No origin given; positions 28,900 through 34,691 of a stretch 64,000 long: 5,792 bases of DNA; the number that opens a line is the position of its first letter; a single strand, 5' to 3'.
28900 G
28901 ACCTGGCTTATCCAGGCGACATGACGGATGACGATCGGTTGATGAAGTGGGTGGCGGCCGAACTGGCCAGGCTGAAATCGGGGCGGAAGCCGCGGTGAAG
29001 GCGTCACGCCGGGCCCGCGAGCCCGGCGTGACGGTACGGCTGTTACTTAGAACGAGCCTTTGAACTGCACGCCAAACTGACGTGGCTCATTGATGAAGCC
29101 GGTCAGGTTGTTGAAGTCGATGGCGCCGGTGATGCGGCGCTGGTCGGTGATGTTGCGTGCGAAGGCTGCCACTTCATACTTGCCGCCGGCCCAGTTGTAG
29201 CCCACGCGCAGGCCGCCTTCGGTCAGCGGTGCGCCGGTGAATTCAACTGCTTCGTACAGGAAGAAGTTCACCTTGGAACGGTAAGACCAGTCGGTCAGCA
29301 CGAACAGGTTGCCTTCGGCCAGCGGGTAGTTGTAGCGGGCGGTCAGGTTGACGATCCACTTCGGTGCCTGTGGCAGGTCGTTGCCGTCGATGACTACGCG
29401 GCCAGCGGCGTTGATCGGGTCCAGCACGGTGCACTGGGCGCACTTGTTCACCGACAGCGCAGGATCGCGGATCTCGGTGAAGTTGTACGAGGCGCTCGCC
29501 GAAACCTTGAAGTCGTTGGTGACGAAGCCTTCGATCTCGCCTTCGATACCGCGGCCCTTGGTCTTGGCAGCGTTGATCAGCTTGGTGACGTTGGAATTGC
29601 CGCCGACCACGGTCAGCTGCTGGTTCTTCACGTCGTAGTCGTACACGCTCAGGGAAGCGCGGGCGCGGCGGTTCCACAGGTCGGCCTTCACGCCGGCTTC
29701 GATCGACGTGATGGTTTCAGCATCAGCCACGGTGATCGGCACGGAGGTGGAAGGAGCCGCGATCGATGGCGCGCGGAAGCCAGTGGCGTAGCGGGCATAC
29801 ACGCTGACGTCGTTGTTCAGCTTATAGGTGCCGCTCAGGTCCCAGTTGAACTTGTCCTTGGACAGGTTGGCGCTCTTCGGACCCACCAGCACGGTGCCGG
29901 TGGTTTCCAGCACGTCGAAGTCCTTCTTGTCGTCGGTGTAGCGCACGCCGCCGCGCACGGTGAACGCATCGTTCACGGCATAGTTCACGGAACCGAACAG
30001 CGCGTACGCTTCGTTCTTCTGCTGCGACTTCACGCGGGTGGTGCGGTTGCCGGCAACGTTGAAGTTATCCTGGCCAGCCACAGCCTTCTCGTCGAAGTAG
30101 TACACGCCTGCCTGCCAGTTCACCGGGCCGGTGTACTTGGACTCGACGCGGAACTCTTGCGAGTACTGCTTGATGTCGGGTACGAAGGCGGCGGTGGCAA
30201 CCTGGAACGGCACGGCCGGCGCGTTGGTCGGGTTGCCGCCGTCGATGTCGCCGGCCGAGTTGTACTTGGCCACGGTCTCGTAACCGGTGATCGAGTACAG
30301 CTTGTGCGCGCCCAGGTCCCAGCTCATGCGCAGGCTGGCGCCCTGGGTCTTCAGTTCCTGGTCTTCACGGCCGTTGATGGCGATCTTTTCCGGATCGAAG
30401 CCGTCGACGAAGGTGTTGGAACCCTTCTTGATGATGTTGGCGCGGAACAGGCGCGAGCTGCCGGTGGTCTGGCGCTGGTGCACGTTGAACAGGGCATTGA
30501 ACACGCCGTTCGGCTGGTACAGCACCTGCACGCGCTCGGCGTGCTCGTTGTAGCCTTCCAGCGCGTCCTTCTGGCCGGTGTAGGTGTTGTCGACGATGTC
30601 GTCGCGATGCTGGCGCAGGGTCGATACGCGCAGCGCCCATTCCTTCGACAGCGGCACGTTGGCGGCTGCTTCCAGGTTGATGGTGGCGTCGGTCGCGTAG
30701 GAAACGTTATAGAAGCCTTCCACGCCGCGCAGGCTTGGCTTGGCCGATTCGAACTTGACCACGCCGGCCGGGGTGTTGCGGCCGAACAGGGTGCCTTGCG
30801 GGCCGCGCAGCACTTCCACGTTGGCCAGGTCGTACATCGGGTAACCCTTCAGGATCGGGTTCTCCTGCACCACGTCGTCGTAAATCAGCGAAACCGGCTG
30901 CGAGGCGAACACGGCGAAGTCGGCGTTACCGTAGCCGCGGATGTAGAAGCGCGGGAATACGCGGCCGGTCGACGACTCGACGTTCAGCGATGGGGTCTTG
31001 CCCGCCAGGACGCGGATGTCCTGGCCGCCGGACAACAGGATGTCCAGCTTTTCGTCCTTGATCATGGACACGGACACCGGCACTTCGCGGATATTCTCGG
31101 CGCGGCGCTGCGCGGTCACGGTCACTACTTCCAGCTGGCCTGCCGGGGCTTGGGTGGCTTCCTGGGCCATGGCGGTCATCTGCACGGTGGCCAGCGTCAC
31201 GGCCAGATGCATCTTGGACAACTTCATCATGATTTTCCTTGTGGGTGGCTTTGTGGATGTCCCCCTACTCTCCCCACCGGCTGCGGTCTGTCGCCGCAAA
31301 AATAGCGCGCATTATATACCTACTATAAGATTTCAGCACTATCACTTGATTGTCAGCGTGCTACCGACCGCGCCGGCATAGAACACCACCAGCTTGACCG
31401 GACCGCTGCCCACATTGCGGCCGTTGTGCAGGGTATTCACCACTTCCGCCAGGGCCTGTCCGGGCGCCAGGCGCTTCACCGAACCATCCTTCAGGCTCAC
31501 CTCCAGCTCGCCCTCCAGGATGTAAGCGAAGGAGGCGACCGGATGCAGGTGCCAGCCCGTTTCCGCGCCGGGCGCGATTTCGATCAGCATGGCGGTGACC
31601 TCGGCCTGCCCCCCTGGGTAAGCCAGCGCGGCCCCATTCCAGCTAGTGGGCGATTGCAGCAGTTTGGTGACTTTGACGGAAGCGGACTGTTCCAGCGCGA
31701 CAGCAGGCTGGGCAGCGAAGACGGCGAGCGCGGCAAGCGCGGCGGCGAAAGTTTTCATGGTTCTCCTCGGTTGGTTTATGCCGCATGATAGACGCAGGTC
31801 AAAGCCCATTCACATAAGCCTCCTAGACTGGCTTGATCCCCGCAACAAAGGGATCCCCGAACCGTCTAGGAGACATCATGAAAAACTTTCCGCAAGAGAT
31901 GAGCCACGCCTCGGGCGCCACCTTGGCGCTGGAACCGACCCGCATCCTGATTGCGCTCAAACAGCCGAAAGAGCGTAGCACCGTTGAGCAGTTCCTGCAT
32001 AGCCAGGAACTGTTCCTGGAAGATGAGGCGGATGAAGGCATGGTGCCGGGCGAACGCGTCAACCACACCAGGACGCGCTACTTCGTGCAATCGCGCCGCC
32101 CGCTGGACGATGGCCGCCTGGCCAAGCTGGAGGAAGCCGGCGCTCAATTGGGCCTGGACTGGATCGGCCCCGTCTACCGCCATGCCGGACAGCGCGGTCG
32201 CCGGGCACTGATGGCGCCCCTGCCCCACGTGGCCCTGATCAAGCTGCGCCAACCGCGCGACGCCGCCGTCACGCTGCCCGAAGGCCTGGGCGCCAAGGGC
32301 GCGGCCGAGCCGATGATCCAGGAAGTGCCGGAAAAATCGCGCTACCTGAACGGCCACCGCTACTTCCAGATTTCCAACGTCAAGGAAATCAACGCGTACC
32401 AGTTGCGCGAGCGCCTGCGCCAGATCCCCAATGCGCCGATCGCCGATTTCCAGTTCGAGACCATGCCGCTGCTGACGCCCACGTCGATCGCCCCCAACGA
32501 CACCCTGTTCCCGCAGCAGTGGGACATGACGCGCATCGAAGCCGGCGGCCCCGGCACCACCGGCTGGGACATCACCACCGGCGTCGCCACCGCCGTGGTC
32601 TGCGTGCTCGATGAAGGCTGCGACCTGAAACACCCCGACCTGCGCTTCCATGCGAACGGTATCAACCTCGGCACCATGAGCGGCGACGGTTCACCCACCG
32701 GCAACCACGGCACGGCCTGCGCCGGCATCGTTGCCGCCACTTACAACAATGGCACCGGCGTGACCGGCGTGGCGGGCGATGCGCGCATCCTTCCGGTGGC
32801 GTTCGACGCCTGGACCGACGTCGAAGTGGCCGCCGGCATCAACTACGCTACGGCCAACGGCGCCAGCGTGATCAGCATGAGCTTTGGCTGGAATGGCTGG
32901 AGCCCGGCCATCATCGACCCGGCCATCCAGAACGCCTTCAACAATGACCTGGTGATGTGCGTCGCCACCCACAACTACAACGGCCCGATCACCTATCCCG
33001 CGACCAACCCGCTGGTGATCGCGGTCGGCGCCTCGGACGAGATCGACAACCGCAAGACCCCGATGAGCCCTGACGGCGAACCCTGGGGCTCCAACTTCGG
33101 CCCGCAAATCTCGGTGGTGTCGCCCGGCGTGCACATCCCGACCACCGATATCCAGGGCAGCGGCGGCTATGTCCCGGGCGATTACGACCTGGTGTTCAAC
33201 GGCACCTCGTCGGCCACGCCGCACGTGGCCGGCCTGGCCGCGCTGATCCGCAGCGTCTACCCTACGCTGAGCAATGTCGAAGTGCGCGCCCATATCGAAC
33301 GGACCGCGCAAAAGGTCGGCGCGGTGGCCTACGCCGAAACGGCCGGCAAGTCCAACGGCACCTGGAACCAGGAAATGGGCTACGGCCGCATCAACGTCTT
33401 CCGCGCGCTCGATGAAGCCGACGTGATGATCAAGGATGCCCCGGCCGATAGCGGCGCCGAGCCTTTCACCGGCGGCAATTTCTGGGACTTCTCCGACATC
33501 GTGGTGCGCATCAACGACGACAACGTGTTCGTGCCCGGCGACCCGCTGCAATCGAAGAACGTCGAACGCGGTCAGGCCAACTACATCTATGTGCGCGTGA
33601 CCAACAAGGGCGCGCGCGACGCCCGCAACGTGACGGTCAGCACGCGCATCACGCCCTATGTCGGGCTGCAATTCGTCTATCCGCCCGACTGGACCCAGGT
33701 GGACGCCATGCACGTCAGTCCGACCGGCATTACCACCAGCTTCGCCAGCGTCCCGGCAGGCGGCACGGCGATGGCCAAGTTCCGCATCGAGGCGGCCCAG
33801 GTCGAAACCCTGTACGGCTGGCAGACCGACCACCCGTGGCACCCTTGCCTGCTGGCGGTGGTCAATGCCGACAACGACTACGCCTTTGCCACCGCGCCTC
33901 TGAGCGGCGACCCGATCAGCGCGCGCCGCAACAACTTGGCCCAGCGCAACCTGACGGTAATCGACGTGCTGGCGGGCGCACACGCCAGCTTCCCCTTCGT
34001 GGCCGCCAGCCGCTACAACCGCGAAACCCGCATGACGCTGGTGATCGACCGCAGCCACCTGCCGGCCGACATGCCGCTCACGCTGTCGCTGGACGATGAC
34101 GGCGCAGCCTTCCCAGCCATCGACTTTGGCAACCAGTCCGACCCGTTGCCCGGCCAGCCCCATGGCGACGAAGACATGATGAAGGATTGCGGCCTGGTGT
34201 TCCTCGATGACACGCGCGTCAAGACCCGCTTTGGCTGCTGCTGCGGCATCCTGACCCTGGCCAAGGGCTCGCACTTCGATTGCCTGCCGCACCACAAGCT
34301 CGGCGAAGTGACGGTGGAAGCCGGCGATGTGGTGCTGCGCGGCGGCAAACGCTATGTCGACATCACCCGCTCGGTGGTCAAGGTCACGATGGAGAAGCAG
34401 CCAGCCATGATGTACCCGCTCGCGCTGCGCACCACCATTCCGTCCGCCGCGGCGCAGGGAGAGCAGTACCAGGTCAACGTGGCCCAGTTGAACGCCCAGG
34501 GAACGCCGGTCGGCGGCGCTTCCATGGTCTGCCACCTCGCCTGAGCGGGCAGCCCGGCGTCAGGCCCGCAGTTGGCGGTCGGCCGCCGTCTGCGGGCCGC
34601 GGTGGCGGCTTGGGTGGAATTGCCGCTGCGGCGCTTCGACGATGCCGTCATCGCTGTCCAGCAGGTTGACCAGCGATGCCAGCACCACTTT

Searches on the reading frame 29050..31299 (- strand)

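Call 5: search_protein_families(library=pfam, proteins=[window:29050-31299:-], max_evalue=0.01)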
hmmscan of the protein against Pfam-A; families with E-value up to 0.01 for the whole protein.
window:29050-31299:- (750 aa): 4 families
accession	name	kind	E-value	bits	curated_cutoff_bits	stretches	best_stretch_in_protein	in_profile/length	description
PF00593.30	TonB_dep_Rec_b-barrel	-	6.2e-40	138.8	27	1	308-716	50-435/436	TonB dependent receptor-like, beta-barrel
PF07715.20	Plug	-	1.3e-13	51.8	23.9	1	70-180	2-107/107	TonB-dependent Receptor Plug Domain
PF13505.12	OMP_b-brl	-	6.1e-06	27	28.7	1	423-544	35-143/175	Outer membrane protein beta-barrel domain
PF04338.18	DUF481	-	7.3e-05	23.3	21.1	0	416-496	37-114/210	Protein of unknown function, DUF481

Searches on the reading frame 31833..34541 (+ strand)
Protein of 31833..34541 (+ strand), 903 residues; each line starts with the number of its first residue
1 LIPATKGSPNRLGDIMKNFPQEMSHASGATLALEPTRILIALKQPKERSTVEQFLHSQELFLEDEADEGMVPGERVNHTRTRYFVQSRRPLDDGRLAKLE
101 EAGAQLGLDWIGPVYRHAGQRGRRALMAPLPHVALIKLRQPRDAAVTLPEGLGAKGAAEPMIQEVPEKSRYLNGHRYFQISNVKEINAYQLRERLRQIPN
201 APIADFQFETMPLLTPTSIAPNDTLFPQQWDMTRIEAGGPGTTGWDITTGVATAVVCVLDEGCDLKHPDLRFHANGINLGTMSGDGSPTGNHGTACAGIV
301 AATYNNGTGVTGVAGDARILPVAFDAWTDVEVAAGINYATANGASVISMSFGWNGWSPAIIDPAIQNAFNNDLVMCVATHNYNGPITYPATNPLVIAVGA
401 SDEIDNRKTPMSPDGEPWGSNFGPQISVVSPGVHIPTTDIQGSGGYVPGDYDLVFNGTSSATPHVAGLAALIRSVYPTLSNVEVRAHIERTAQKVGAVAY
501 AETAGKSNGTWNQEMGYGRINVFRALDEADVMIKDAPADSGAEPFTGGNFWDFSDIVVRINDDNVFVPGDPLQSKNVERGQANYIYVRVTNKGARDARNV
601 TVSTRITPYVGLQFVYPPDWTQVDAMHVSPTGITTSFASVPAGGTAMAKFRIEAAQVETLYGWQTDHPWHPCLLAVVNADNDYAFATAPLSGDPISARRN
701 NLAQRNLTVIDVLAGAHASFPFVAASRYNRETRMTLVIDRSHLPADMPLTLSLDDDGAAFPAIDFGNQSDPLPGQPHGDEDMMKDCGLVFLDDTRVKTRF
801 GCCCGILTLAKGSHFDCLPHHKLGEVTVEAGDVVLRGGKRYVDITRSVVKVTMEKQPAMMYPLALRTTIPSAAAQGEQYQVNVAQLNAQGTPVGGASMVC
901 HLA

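Call 30: search_protein_families(library=pfam, proteins=[window:31833-34541:+], max_evalue=0.001)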
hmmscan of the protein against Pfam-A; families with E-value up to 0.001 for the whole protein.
window:31833-34541:+ (903 aa): 1 family
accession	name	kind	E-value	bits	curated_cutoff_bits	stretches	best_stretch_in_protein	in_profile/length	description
PF00082.27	Peptidase_S8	-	2.6e-40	139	21.8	1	254-518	4-288/288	Subtilase family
